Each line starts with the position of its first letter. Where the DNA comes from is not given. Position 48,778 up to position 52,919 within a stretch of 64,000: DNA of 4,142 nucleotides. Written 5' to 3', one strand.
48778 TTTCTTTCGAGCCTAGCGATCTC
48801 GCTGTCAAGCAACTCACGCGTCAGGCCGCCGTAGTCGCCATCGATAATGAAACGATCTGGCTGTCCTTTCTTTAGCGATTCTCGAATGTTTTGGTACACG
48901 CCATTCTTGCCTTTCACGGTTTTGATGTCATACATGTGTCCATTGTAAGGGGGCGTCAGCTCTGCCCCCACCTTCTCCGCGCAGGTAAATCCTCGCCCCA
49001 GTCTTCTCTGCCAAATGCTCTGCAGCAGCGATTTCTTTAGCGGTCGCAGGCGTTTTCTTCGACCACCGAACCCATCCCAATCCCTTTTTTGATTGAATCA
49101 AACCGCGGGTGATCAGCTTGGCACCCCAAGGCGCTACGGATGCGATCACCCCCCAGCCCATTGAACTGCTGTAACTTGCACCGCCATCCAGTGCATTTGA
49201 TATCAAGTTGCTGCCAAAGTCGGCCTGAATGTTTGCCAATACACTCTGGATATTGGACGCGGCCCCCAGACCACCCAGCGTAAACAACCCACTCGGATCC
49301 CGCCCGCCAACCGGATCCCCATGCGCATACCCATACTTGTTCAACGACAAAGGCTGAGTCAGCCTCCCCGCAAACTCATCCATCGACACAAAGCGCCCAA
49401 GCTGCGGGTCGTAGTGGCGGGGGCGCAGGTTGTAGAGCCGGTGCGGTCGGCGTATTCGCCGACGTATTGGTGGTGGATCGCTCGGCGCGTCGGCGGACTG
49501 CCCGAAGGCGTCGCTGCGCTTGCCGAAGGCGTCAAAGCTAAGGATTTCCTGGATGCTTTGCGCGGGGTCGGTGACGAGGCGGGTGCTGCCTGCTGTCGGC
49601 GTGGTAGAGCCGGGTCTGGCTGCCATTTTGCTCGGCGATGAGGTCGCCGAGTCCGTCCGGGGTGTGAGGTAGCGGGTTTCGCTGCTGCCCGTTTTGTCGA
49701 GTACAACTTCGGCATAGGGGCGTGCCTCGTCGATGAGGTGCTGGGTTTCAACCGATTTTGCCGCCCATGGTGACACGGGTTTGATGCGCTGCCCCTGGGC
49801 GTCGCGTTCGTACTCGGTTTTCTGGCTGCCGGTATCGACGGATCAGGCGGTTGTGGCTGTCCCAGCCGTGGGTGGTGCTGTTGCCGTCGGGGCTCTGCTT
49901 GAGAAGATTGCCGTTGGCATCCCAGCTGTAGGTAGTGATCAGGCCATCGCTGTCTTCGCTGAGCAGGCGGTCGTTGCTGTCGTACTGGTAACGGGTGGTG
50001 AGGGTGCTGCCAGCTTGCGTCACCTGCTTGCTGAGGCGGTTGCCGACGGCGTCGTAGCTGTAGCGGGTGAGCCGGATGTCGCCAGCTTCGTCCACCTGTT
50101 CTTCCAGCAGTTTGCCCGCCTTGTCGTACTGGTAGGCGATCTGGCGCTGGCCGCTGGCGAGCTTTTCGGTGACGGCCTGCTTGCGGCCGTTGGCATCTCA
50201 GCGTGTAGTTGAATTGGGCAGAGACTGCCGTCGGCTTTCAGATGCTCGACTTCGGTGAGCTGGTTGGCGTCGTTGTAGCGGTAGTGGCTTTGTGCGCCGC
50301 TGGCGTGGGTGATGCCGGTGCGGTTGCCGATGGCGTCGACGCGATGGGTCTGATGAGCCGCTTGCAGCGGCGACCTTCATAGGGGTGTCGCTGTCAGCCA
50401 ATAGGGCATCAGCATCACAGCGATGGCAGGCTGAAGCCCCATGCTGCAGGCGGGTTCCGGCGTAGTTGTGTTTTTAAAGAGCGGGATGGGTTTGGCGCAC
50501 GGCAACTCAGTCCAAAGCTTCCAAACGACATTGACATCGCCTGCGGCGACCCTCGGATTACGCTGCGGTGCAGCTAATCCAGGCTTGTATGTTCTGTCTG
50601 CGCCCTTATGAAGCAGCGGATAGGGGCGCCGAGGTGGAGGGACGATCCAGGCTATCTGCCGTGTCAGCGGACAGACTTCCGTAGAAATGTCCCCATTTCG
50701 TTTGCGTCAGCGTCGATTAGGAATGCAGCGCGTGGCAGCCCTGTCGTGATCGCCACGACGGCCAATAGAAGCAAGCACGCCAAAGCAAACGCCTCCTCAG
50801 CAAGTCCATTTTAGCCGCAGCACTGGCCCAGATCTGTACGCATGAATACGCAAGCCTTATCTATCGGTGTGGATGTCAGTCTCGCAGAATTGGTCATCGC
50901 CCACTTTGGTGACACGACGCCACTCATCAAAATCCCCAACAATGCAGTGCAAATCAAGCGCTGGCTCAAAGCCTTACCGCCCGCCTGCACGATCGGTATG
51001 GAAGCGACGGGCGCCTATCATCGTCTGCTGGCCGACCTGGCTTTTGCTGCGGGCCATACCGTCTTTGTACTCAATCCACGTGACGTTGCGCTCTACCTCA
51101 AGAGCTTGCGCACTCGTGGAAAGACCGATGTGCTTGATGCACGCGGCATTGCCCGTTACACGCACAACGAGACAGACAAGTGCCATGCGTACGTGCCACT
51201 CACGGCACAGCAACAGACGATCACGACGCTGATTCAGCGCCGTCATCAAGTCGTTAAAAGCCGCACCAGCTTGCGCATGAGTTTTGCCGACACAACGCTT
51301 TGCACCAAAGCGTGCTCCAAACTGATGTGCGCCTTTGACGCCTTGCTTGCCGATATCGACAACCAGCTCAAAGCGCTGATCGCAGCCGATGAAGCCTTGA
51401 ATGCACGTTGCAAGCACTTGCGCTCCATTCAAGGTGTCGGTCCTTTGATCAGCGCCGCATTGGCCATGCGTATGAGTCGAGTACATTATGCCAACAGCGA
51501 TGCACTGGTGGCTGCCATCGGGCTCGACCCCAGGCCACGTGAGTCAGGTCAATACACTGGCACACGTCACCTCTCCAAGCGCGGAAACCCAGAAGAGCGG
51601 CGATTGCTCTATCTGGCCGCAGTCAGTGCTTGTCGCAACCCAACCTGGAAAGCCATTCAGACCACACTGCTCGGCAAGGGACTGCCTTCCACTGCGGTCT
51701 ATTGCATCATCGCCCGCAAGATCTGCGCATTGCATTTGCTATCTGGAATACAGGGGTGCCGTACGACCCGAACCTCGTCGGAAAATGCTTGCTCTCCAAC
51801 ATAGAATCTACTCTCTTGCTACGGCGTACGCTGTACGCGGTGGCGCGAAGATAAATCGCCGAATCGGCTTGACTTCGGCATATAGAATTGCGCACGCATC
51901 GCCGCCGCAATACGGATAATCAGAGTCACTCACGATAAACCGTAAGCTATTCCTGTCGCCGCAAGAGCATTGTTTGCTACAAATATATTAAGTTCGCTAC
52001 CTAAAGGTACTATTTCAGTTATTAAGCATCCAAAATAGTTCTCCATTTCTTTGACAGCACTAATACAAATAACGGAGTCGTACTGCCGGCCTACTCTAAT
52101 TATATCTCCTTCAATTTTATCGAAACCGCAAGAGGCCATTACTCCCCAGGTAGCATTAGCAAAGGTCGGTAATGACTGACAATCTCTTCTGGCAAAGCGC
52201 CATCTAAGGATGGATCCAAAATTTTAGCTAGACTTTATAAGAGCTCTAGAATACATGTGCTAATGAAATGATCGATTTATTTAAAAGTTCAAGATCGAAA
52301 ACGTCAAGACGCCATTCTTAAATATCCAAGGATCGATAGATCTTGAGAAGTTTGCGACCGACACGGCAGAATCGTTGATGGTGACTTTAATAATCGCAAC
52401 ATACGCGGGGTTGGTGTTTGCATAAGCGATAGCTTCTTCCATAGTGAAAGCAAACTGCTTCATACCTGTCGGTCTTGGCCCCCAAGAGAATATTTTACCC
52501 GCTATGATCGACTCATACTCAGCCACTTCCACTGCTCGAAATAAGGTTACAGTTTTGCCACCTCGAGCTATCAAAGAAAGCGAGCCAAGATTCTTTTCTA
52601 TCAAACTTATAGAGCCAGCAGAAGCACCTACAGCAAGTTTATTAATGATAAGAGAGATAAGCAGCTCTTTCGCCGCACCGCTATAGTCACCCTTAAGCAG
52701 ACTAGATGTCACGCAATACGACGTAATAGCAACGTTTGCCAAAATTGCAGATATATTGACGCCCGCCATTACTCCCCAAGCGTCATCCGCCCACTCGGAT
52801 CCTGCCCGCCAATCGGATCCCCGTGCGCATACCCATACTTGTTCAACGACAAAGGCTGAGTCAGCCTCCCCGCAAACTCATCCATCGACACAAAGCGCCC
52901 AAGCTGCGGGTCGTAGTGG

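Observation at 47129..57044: Array of four orphan rhs-core / toxin / immunity cassettes with no full-length rhs, VgrG or PAAR gene in the window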

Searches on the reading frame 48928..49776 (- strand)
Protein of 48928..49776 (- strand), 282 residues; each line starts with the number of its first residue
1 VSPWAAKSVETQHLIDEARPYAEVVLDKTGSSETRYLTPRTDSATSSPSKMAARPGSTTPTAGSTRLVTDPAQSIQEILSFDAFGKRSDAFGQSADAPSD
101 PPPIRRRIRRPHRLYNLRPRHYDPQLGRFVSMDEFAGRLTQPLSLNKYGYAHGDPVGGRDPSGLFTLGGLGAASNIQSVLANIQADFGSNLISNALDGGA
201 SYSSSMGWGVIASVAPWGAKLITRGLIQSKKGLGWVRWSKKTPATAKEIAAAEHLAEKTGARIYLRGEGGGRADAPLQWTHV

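Call 8: search_protein_families(library=pfam, proteins=[window:48928-49776:-], max_evalue=0.01)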
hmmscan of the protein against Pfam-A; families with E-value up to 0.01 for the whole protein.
window:48928-49776:- (282 aa): 0 families

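Call 9: search_protein_families(library=ncbifam, proteins=[window:48928-49776:-], max_evalue=0.01)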
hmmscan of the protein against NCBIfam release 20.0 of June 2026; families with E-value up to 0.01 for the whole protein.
window:48928-49776:- (282 aa): 1 family
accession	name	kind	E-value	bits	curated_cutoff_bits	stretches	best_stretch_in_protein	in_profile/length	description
TIGR03696.1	Rhs_assc_core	domain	3.1e-12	46.8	32.5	1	112-164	28-76/76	RHS repeat-associated core domain-containing protein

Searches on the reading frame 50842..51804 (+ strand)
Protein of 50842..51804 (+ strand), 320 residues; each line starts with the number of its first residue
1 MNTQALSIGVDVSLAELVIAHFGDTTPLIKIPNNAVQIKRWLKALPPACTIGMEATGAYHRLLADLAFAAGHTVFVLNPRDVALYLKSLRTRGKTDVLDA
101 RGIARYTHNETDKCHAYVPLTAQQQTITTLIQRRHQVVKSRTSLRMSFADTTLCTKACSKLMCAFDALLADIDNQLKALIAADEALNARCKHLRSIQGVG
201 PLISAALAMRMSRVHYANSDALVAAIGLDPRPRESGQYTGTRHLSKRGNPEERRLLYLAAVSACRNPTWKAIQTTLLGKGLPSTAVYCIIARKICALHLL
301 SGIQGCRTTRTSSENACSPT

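Call 8: search_protein_families(library=pfam, proteins=[window:50842-51804:+], max_evalue=0.01)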
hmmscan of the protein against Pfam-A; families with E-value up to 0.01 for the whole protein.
window:50842-51804:+ (320 aa): 2 families
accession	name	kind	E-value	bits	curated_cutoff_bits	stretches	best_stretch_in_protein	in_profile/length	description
PF01548.23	DEDD_Tnp_IS110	-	6.6e-18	65.4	29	1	30-144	26-142/155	Transposase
PF02371.22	Transposase_20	-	1.2e-17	64.5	21.3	1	190-270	1-83/87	Transposase IS116/IS110/IS902 family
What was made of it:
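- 50586..51925 (+): IS110-family insertion sequence (transposase at 50842-51804), lying between ImmC and the c2 leader. The ends are approximate. PF01548 and PF02371 match (call 8).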

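Call 33: search_protein_families(library=pfam, proteins=[P0076, L031:9492-9776:+, L031:19569-20009:+], max_evalue=0.001)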
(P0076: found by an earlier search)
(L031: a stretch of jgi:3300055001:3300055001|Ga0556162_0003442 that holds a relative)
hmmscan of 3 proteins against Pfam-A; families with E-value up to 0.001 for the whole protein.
P0076 (3187 aa): 11 families
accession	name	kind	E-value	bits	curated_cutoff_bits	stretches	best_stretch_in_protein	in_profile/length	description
PF05593.20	RHS_repeat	-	1.3e-123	402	22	17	2413-2449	1-37/38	RHS Repeat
PF05345.18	He_PIG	-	4.1e-74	245.5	24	8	773-850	9-96/96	Putative Ig domain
PF17963.7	Big_9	-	1.3e-44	151.5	23.6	5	1312-1393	1-85/89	Bacterial Ig domain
PF24908.1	Ig_SIBA-E_2nd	-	1.4e-28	99.8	27.8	1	1499-1563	5-76/117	Integrin beta-like protein A-E, second Ig-like domain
PF17892.7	Cadherin_5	-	2.1e-13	50.3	26.5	0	876-940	30-96/98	Cadherin-like domain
PF17803.7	Cadherin_4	-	4.6e-08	33.9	25.1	0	1312-1355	11-58/71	Bacterial cadherin-like domain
PF19077.6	Big_13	-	7.8e-06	26.8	27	0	1081-1119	56-96/102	Bacterial Ig-like domain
PF07495.19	Y_Y_Y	-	1.2e-05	25.5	26.6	0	816-850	29-63/65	Y_Y_Y domain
PF15418.12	DUF4625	-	1.9e-05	25.4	27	0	1744-1771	103-130/131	Domain of unknown function (DUF4625)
PF20148.4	DUF6531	-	2.1e-05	25.2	24.1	1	1778-1822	9-51/74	Domain of unknown function (DUF6531)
PF00801.26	PKD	-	0.0002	21.7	23.5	0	1335-1393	19-76/80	PKD domain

L031:9492-9776:+ (94 aa): 0 families

L031:19569-20009:+ (147 aa): 0 families

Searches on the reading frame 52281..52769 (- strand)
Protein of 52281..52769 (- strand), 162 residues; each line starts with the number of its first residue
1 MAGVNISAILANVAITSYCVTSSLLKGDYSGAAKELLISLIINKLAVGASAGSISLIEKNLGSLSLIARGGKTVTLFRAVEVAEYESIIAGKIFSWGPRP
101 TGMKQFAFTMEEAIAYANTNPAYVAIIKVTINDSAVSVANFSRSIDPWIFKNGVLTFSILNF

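Call 8: search_protein_families(library=pfam, proteins=[window:52281-52769:-], max_evalue=0.01)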
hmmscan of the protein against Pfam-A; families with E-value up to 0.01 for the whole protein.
window:52281-52769:- (162 aa): 0 families

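Call 9: search_protein_families(library=ncbifam, proteins=[window:52281-52769:-], max_evalue=0.01)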
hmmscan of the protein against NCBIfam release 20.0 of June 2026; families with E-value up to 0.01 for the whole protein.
window:52281-52769:- (162 aa): 0 families

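Call 43: search_protein_families(library=pfam, proteins=[window:52284-52769:-], max_evalue=1)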
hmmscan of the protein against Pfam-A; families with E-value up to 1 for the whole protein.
seq(162 aa): 0 families

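Call 49: find_homologous_proteins(query=window:52281-52769:-, max_evalue=0.001)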
Query window:52281-52769:- (162 aa): 3 proteins with E <= 0.001 among 190 candidates.
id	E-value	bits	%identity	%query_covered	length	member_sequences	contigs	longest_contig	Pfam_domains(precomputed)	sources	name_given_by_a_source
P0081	1.8e-94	331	100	100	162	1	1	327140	-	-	-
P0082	2.5e-44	169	57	91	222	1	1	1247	-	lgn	-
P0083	2.0e-37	146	70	59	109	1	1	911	-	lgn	-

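Call 69: predict_structure(alignment_id=A3)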
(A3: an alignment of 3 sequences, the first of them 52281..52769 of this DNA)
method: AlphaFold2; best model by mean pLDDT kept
length: 162 residues; sequences in the alignment: 3
mean_pLDDT: 36.1   pTM: 0.33
mean pLDDT of the five models: 36.1, 35.6, 34.3, 33.6, 30.9
residues with pLDDT >= 90: 0; 70-90: 0; 50-70: 12; < 50: 150
segments of 3 or more residues with pLDDT < 50: 1-15, 17-19, 21-25, 29-33, 44-162
pLDDT, mean of each block of 10 residues (from residue 1): 39 46 48 51 43 32 31 33 38 32 38 43 32 25 26 25 21
secondary structure, 60 per line:
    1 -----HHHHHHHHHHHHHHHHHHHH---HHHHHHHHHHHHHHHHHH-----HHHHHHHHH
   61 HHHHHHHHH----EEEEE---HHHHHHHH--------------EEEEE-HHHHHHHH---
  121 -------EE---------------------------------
elements in order: H6-25 H29-46 H52-69 E74-78 H82-89 E104-108 H110-117
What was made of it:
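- Tried and rejected: Mean pLDDT was 36, which is unusable, so no fold search was run (call 69).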
